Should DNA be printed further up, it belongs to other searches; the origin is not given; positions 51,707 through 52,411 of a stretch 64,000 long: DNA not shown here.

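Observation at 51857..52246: APS kinase fused to a small NMNAT-like nucleotidyltransferase domain: candidate non-canonical sulfate adenylyltransferase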

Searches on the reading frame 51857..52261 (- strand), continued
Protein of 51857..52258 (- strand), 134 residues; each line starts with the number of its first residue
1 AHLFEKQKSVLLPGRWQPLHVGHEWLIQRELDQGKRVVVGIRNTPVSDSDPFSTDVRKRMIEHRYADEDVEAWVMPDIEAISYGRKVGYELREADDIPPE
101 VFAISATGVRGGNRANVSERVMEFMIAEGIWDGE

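Call 39: search_protein_families(library=pfam, proteins=[L044:1560-3218:+, L052:2-1429:+, L044:4555-5442:+, L054:4458-5267:+, L052:4166-5662:+, L078:10333-10779:+, L075:10877-11866:-, L075:5597-7723:-, L040:2961-3743:+, L074:15027-16412:+], max_evalue=0.0001)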
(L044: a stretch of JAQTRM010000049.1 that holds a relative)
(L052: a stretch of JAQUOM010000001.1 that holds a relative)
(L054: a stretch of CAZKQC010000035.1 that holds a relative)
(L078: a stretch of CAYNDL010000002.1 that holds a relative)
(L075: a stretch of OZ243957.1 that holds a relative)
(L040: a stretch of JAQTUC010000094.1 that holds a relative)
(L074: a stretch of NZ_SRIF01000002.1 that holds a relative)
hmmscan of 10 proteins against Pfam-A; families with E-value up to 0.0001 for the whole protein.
L044:1560-3218:+ (552 aa): 4 families
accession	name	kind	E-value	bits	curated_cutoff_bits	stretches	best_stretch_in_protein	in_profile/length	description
PF00535.33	Glycos_transf_2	-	7.6e-33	114.3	23.3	1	5-165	1-167/168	Glycosyl transferase family 2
PF13469.12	Sulfotransfer_3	-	5.6e-27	95.8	27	1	214-416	8-215/216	Sulfotransferase family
PF00685.33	Sulfotransfer_1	-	6e-09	36.1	22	1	215-421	11-189/255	Sulfotransferase domain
PF10111.15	Glyco_tranf_2_2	-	8.3e-05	22.6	27.3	0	5-109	1-111/276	Glycosyltransferase like family 2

L052:2-1429:+ (475 aa): 1 family
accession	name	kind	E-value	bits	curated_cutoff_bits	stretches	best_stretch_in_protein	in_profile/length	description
PF13469.12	Sulfotransfer_3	-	1.4e-07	32.4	27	0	56-296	3-138/216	Sulfotransferase family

L044:4555-5442:+ (295 aa): 2 families
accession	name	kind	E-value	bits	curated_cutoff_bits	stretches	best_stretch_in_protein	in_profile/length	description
PF02274.22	ADI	-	4.6e-10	39.5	22.8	1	82-243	122-293/377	Arginine deiminase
PF19420.4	DDAH_eukar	-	3.8e-06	26.8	23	1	51-227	31-221/291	N,N dimethylarginine dimethylhydrolase, eukaryotic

L054:4458-5267:+ (269 aa): 6 families
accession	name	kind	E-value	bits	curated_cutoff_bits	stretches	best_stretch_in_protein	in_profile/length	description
PF08241.18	Methyltransf_11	-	1.3e-17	64.6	21.2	1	54-141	1-95/95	Methyltransferase domain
PF13649.12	Methyltransf_25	-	2e-15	57.7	27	1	54-137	2-97/97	Methyltransferase domain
PF13489.12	Methyltransf_23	-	4.4e-12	46.5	27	1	39-176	10-151/164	Methyltransferase domain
PF08242.18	Methyltransf_12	-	3.9e-09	37.6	30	1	54-139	1-98/98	Methyltransferase domain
PF13847.12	Methyltransf_31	-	9.2e-09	35.6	27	1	51-186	5-129/145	Methyltransferase domain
PF07021.18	MetW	-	2.5e-05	24.4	21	1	48-132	12-101/193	Methionine biosynthesis protein MetW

L052:4166-5662:+ (498 aa): 2 families
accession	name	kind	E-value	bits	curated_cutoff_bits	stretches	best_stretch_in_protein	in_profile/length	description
PF04055.27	Radical_SAM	-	2.5e-19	70.5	29.5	1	226-382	3-166/166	Radical SAM superfamily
PF02310.24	B12-binding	-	7e-14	52.1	32.1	1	58-159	18-120/121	B12 binding domain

L078:10333-10779:+ (148 aa): 4 families
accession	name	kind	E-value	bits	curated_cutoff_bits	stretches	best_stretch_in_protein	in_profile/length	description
PF01583.26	APS_kinase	-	1.5e-23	83.9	21.1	1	2-101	4-107/152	Adenylylsulphate kinase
PF13671.12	AAA_33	-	1.9e-05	25.4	27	1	3-75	2-75/143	AAA domain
PF06414.18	Zeta_toxin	-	2.7e-05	24.1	22.3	1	3-51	19-68/199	Zeta toxin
PF00005.33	ABC_tran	-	7.9e-05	23.7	25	1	2-48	13-52/137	ABC transporter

L075:10877-11866:- (329 aa): 1 family
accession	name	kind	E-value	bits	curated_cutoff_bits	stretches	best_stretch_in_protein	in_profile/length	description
PF13469.12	Sulfotransfer_3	-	1.1e-05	26.3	27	0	80-192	3-144/216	Sulfotransferase family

L075:5597-7723:- (708 aa): 3 families
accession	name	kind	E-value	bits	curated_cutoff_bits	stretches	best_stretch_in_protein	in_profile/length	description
PF16640.11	Big_3_5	-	2.5e-28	98.9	35.5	2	527-619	1-86/88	Bacterial Ig-like domain (group 3)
PF01483.27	P_proprotein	-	3.3e-10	40.4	21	0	95-134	3-41/86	Proprotein convertase P-domain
PF13620.12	CarboxypepD_reg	-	2e-08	34.9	32.3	1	630-705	2-79/82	Carboxypeptidase regulatory-like domain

L040:2961-3743:+ (260 aa): 4 families
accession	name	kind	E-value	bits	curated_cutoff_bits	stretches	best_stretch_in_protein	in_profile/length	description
PF00005.33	ABC_tran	-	9.3e-33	114.2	25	1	23-162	1-136/137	ABC transporter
PF13304.12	AAA_21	-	1.7e-08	35.3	27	0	132-194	235-299/304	AAA domain, putative AbiEii toxin, Type IV TA system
PF00004.35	AAA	-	5e-05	24.2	21.2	0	36-55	1-20/131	ATPase family associated with various cellular activities (AAA)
PF02463.25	SMC_N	-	0.0001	22.3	40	0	34-193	25-197/220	RecF/RecN/SMC N terminal domain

L074:15027-16412:+ (461 aa): 4 families
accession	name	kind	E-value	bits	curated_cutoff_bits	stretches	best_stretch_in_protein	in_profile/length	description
PF00009.33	GTP_EFTU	-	5.7e-33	114.5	26.5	1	60-251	4-187/188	Elongation factor Tu GTP binding domain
PF09173.17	eIF2_C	-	4.7e-30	104.1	22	1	376-458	2-85/86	Initiation factor eIF2 gamma, C terminal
PF03193.22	RsgA_GTPase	-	3.6e-06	27.3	30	0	156-249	20-107/174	RsgA GTPase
PF03144.31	GTP_EFTU_D2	-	2.8e-05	24.9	30.3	1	283-357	1-70/73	Elongation factor Tu domain 2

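Call 48: find_related_loci(query=A3, collection=viral_contigs, flank=8000)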
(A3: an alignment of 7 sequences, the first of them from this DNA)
Query A3 (130 aa) in viral_contigs; peptide patterns used: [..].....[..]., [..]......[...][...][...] (x = any residue, [..] = any of these).
288 stretches matched a pattern; 266 encode a relative of the query (tblastn E <= 1e-3); the best 80 are kept; 80 distinct loci.
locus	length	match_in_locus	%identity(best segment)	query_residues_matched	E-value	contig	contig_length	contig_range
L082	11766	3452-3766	47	1-106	3e-29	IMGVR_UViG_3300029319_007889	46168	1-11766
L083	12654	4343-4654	45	4-108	4e-28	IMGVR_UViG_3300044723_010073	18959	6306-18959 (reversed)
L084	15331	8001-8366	43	2-121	2e-28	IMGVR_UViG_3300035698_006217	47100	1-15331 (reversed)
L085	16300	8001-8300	45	4-104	1e-27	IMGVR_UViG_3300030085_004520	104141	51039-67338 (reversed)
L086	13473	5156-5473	48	7-112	1e-26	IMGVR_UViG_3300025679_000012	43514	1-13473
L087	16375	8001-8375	41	1-128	1e-27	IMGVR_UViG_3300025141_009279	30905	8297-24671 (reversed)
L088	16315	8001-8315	43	1-106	3e-27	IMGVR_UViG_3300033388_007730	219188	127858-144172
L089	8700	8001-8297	44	7-106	9e-27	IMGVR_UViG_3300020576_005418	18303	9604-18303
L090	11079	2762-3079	48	7-112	1e-26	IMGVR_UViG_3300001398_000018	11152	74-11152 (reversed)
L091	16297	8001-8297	44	7-106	1e-26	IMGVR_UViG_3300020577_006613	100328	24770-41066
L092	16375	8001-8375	39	4-122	2e-26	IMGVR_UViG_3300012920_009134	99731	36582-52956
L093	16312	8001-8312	45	2-106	2e-26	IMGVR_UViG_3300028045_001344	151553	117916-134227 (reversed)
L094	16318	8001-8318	44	4-110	2e-26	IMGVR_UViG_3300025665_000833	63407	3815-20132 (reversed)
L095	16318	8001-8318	44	4-110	2e-26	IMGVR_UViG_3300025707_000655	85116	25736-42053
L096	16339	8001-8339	46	3-112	3e-26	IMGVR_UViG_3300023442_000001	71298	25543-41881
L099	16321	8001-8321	44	4-112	7e-26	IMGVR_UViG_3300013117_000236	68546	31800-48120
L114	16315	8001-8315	43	2-107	6e-25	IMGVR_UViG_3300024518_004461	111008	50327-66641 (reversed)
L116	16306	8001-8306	42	4-106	1e-24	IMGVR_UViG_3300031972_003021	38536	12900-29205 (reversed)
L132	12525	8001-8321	44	4-107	9e-24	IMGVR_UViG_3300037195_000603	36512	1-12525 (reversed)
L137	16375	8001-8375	39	1-126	4e-23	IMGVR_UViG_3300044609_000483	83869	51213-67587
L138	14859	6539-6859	41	1-106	2e-22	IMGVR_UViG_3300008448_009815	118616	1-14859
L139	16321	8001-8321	41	1-106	2e-22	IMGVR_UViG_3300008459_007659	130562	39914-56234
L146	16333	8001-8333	38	3-112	8e-22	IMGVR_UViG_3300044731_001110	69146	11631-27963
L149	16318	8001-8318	41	3-107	9e-22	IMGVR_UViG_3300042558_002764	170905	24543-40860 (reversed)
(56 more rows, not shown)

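Call 51: search_dna_similar(query=window:51857-52246:-, collection=phages, mode=protein, max_evalue=0.00001, max_rows=30)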
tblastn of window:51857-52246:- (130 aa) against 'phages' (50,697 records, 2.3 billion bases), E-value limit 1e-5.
Records with a match: 12; places in all: 12; records where one place covers at least 80% of the query: 0.
Best place of each record, by identity: <60% 12.
By first word of the organism name: Xylella 6; Stenotrophomonas 3; Xanthomonas 2; Clavibacter 1.
By host as written in the record: Xylella fastidiosa 4; - 3; Stenotrophomonas maltophilia 2; Stenotrophomonas maltophilia D1571 1; Clavibacter michiganensis subsp. michiganensis 1; Xanthomonas campestris pv. campestris str. 8004 1.
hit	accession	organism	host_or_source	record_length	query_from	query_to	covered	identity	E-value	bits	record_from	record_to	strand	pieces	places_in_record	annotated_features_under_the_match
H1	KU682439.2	Stenotrophomonas phage vB_SmaS-DLP_6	Stenotrophomonas maltophilia D1571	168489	7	106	77%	38.8%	6e-14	72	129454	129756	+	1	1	hypothetical protein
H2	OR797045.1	Stenotrophomonas phage vB_SmaS_Bhz60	Stenotrophomonas maltophilia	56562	7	106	77%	35.6%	3e-8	56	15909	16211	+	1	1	kinase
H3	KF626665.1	Xylella phage Sano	Xylella fastidiosa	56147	7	106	77%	34.6%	2e-8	57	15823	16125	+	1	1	hypothetical protein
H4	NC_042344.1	Xylella phage Sano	Xylella fastidiosa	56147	7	106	77%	34.6%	2e-8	57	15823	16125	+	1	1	kinase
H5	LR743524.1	Xylella phage Bacata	Phage obtained on X. albilineans after ...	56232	10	112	79%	33.3%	5e-9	58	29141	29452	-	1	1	Adenylylsulfate kinase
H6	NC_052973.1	Xylella phage Bacata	Phage obtained on X. albilineans after ...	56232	10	112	79%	33.3%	5e-9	58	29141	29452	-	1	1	kinase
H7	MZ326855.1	Stenotrophomonas phage Suzuki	Stenotrophomonas maltophilia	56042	7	106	77%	33.3%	4e-9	59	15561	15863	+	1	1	hypothetical protein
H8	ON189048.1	Xanthomonas phage Seregon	-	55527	10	107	75%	34.0%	1e-8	57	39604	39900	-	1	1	hypothetical protein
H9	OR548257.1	Clavibacter phage 33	Clavibacter michiganensis subsp. ...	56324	7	106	77%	32.7%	1e-7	54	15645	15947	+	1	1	kinase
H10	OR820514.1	Xanthomonas phage AhaSv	Xanthomonas campestris pv. campestris ...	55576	10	110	78%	32.0%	2e-9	59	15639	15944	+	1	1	hypothetical protein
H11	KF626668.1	Xylella phage Salvo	Xylella fastidiosa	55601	10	110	78%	30.1%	5e-8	56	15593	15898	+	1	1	hypothetical protein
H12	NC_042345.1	Xylella phage Salvo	Xylella fastidiosa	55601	10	110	78%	30.1%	5e-8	56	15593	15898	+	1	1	kinase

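Call 52: get_annotated_region(hit=H4, flank=5000)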
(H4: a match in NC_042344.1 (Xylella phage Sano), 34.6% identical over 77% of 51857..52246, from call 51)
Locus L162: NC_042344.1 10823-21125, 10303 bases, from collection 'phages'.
description: Phage Sano, complete genome.
organism: Xylella phage Sano (NCBI taxid 1415148)
taxonomy: Viruses; Duplodnaviria; Heunggongvirae; Uroviricota; Caudoviricetes; Casjensviridae; Sanovirus; Xylella virus Sano
host: Xylella fastidiosa; source: -; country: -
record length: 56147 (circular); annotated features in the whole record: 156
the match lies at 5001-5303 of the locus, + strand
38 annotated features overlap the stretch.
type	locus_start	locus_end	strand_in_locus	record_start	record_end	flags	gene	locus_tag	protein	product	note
CDS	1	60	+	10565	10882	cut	-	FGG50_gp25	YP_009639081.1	hypothetical protein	-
regulatory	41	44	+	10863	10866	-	-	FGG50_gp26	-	ribosome_binding_site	-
CDS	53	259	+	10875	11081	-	-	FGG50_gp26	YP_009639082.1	hypothetical protein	-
regulatory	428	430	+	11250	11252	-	-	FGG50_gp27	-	ribosome_binding_site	-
CDS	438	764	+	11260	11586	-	-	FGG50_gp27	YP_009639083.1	hypothetical protein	-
regulatory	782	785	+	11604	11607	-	-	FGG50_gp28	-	ribosome_binding_site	-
CDS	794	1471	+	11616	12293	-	-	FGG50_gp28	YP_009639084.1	cysteine dioxygenase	-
regulatory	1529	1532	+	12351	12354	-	-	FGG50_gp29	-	ribosome_binding_site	-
CDS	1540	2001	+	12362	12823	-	-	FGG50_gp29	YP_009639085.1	hypothetical protein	-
regulatory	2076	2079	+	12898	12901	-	-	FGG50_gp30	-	ribosome_binding_site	-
CDS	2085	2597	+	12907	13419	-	-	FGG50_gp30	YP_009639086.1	hypothetical protein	-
regulatory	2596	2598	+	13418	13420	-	-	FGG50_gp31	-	ribosome_binding_site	-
CDS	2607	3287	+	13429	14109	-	-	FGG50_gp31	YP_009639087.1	MazG-like pyrophosphatase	-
regulatory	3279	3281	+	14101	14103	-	-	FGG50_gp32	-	ribosome_binding_site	-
CDS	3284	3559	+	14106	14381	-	-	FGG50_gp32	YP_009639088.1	hypothetical protein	-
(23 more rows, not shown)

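Call 53: get_annotated_region(hit=H1, flank=4000)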
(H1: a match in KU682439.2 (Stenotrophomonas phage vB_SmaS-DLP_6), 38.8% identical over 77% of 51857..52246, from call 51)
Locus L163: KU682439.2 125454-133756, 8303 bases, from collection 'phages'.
description: Stenotrophomonas phage vB_SmaS-DLP_6, complete genome.
organism: Stenotrophomonas phage vB_SmaS-DLP_6 (NCBI taxid 1651816)
taxonomy: Viruses; Duplodnaviria; Heunggongvirae; Uroviricota; Caudoviricetes
host: Stenotrophomonas maltophilia D1571; source: soil; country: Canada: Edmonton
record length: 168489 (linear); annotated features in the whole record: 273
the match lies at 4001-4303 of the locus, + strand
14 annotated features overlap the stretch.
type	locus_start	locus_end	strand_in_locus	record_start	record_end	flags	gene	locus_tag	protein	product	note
CDS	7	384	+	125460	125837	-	-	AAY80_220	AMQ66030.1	hypothetical protein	-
CDS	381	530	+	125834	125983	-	-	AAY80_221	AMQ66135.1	hypothetical protein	-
CDS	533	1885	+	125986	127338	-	-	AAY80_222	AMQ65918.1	DNA ligase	-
CDS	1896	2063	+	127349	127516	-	-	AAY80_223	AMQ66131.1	hypothetical protein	-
CDS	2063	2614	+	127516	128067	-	-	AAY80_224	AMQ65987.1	Fe(II)-dependent oxygenase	-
CDS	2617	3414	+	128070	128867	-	-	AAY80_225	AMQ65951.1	Ser/Thr phosphatase protein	-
CDS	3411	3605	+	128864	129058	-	-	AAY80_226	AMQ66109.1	hypothetical protein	-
CDS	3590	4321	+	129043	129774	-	-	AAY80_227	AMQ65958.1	hypothetical protein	-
CDS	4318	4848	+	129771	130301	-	-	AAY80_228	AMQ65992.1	hypothetical protein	-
CDS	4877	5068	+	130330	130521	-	-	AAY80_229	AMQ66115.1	hypothetical protein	-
CDS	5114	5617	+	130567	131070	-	-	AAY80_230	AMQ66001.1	hypothetical protein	-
CDS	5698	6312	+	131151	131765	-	-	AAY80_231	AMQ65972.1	DNA helicase loader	-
CDS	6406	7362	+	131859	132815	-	-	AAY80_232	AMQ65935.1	ssdna binding protein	-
CDS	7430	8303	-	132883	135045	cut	-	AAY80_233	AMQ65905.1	lysozyme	-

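Call 63: predict_structure(alignment_id=A2)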
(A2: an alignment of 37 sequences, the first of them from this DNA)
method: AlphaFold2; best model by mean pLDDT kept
length: 130 residues; sequences in the alignment: 37
mean_pLDDT: 91.6   pTM: 0.84
mean pLDDT of the five models: 91.6, 90.9, 89.8, 89.7, 89.7
residues with pLDDT >= 90: 100; 70-90: 23; 50-70: 7; < 50: 0
segments of 3 or more residues with pLDDT < 50: none
pLDDT, mean of each block of 10 residues (from residue 1): 92 93 97 98 93 97 98 96 94 89 69 90 86
secondary structure, 60 per line:
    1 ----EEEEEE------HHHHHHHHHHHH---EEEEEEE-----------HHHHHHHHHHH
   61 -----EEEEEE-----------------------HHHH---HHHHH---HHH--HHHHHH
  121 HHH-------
elements in order: E5-10 H17-28 E32-38 H50-60 E66-71 H95-98 H102-106 H115-123

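Call 67: search_protein_families(library=pfam, proteins=[L149:6980-7945:+, L116:9132-9821:+, L114:11414-11776:+, L132:3344-4234:-, L099:9213-9911:+, L082:4573-5460:+, L137:5802-6683:+, L139:6674-7495:+, L138:3397-4305:+, L146:8870-9847:+], max_evalue=0.001)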
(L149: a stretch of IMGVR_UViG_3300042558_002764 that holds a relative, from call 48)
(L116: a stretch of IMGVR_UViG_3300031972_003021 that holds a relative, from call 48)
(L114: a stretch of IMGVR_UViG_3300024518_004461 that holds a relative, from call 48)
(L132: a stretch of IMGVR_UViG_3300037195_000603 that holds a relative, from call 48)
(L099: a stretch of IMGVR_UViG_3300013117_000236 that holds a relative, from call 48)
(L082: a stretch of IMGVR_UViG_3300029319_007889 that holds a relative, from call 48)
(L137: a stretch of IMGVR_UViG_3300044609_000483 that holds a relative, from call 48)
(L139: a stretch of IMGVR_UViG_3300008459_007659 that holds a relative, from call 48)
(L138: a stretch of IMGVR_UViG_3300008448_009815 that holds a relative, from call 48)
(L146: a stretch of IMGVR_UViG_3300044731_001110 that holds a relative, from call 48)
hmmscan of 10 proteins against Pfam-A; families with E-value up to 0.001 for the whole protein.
L149:6980-7945:+ (321 aa): 7 families
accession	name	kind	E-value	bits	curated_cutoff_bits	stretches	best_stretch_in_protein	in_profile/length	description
PF01583.26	APS_kinase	-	4.7e-68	228.4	21.1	1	27-171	2-147/152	Adenylylsulphate kinase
PF13671.12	AAA_33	-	1.3e-07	32.5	27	1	29-142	1-115/143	AAA domain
PF08433.16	KTI12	-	4.7e-07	30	22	1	28-146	2-120/271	Chromatin associated protein KTI12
PF13238.12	AAA_18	-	6.7e-06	27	29.4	1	30-141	1-107/128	AAA domain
PF13419.12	HAD_2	-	4.7e-05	24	23.8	1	222-285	61-125/178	Haloacid dehalogenase-like hydrolase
PF00702.32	Hydrolase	-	0.00019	22.4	26.4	0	236-286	93-144/191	haloacid dehalogenase-like hydrolase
PF20720.3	nSTAND3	-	0.00096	19.3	27.2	0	25-64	15-55/155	Novel STAND NTPase 3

L116:9132-9821:+ (229 aa): 0 families

L114:11414-11776:+ (120 aa): 0 families

L132:3344-4234:- (296 aa): 6 families
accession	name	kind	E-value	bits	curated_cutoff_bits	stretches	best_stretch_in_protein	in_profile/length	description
PF01370.27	Epimerase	-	2e-53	181.7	20.9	1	13-239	2-240/240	NAD dependent epimerase/dehydratase family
PF16363.11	GDP_Man_Dehyd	-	1.3e-46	160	27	1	13-252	1-261/332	GDP-mannose 4,6 dehydratase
PF01073.25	3Beta_HSD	-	6e-16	58.7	22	1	13-229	1-229/280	3-beta hydroxysteroid dehydrogenase/isomerase family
PF02719.21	Polysacc_synt_2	-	5e-14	52.6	20.2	1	13-257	2-247/293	Polysaccharide biosynthesis protein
PF07993.18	NAD_binding_4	-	2.5e-13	50.2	20.1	1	70-224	86-257/258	Male sterility protein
PF04321.23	RmlD_sub_bind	-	7.5e-11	42.1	27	1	11-278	2-252/287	RmlD substrate binding domain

L099:9213-9911:+ (232 aa): 3 families
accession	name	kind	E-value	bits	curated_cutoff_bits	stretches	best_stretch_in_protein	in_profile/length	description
PF00535.33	Glycos_transf_2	-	1e-26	94.3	23.3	1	4-120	1-123/168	Glycosyl transferase family 2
PF13641.12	Glyco_tranf_2_3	-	1.1e-12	48.9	27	1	3-100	3-109/230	Glycosyltransferase like family 2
PF10111.15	Glyco_tranf_2_2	-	4.7e-09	36.6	27.3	1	5-99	2-103/276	Glycosyltransferase like family 2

L082:4573-5460:+ (295 aa): 3 families
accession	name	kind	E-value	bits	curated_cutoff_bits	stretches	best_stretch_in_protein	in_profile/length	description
PF00984.24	UDPG_MGDP_dh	-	3.4e-23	82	25.4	1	173-269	1-92/94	UDP-glucose/GDP-mannose dehydrogenase family, central domain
PF03721.20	UDPG_MGDP_dh_N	-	2.5e-22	79.8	27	1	41-148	65-181/187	UDP-glucose/GDP-mannose dehydrogenase family, NAD binding domain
PF02826.25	2-Hacid_dh_C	-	0.00014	21.8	25.1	1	3-65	36-104/178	D-isomer specific 2-hydroxyacid dehydrogenase, NAD binding domain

L137:5802-6683:+ (293 aa): 0 families

L139:6674-7495:+ (273 aa): 2 families
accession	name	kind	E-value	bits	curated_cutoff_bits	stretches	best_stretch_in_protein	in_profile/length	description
PF13469.12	Sulfotransfer_3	-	3.1e-23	83.6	27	1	10-209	6-215/216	Sulfotransferase family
PF00685.33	Sulfotransfer_1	-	5.3e-13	49.4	22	1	10-212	8-187/255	Sulfotransferase domain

L138:3397-4305:+ (302 aa): 1 family
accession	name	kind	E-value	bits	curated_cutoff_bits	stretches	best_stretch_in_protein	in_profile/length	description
PF01075.23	Glyco_transf_9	-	0.001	18.9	22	0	138-238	103-214/247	Glycosyltransferase family 9 (heptosyltransferase)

L146:8870-9847:+ (325 aa): 0 families

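Call 68: fold_search(model_id=the predicted structure, library=pdb)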
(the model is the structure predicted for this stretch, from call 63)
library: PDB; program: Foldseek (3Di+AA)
matches with E <= 10: 700; with E <= 0.001: 3
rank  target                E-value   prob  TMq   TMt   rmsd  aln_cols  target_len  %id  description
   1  1vlh_A                8.5e-04  1.00  0.47  0.39   2.6        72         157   26  Crystal structure of Phosphopantetheine adenylyltransferase (TM0741) from Thermotoga maritima at 2.20 A resolution (released 2004-08-17)
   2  2qjo_B                8.5e-04  1.00  0.49  0.20   2.4        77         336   23  crystal structure of a bifunctional NMN adenylyltransferase/ADP ribose pyrophosphatase (NadM) complexed with ADPRP and (released 2008-03-11)
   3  3nv7                  9.7e-04  1.00  0.49  0.41  14.4       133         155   18  Crystal structure of H.pylori phosphopantetheine adenylyltransferase mutant I4V/N76Y (released 2011-07-13)
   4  1od6                  1.0e-03  1.00  0.48  0.41   1.6        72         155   28  The Crystal Structure of Phosphopantetheine adenylyltransferase from Thermus Thermophilus in complex with 4'-phosphopant (released 2003-03-13)
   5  2qjo_C                1.5e-03  1.00  0.58  0.26   8.0       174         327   13  crystal structure of a bifunctional NMN adenylyltransferase/ADP ribose pyrophosphatase (NadM) complexed with ADPRP and (released 2008-03-11)
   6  4yp7_A                1.6e-03  1.00  0.64  0.51   7.7       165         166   19  Crystal structure of Methanobacterium thermoautotrophicum NMNAT in complex with NADP (released 2015-10-14)
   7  4yp7_B                2.0e-03  1.00  0.71  0.57   4.7       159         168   21  Crystal structure of Methanobacterium thermoautotrophicum NMNAT in complex with NADP (released 2015-10-14)
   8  1hyb                  2.1e-03  1.00  0.68  0.56   5.1       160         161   22  CRYSTAL STRUCTURE OF AN ACTIVE SITE MUTANT OF METHANOBACTERIUM THERMOAUTOTROPHICUM NICOTINAMIDE MONONUCLEOTIDE ADENYLYLT (released 2001-03-14)
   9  2qjt_A                2.1e-03  1.00  0.43  0.18   3.2        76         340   32  Crystal structure of a bifunctional NMN adenylyltransferase/ADP ribose pyrophosphatase complexed with AMP and MN ion f (released 2008-03-04)
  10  2qjo_A                2.3e-03  1.00  0.46  0.19   2.9        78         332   23  crystal structure of a bifunctional NMN adenylyltransferase/ADP ribose pyrophosphatase (NadM) complexed with ADPRP and (released 2008-03-11)
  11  4yp7_C                2.3e-03  1.00  0.67  0.53   5.2       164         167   22  Crystal structure of Methanobacterium thermoautotrophicum NMNAT in complex with NADP (released 2015-10-14)
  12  1m8k_A                2.6e-03  1.00  0.69  0.55   4.7       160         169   21  Crystal Structure Of Methanobacterium Thermoautotrophicum Nicotinamide Mononucleotide Adenylyltransferase Mutant H19A  (released 2003-07-15)
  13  5ts2_D                2.8e-03  1.00  0.50  0.42   2.2        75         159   23  Crystal structure of a phosphopantetheine adenylyltransferase (CoaD, PPAT) from Pseudomonas aeruginosa bound to dephos (released 2016-11-09)
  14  1f9a_A                3.0e-03  1.00  0.70  0.57   5.0       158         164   19  CRYSTAL STRUCTURE ANALYSIS OF NMN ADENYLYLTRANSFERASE FROM METHANOCOCCUS JANNASCHII (released 2001-01-10)
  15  4yp5_A                3.0e-03  1.00  0.63  0.51   5.4       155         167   19  Crystal structure of Methanobacterium thermoautotrophicum NMNAT in complex with NADP (released 2015-10-14)
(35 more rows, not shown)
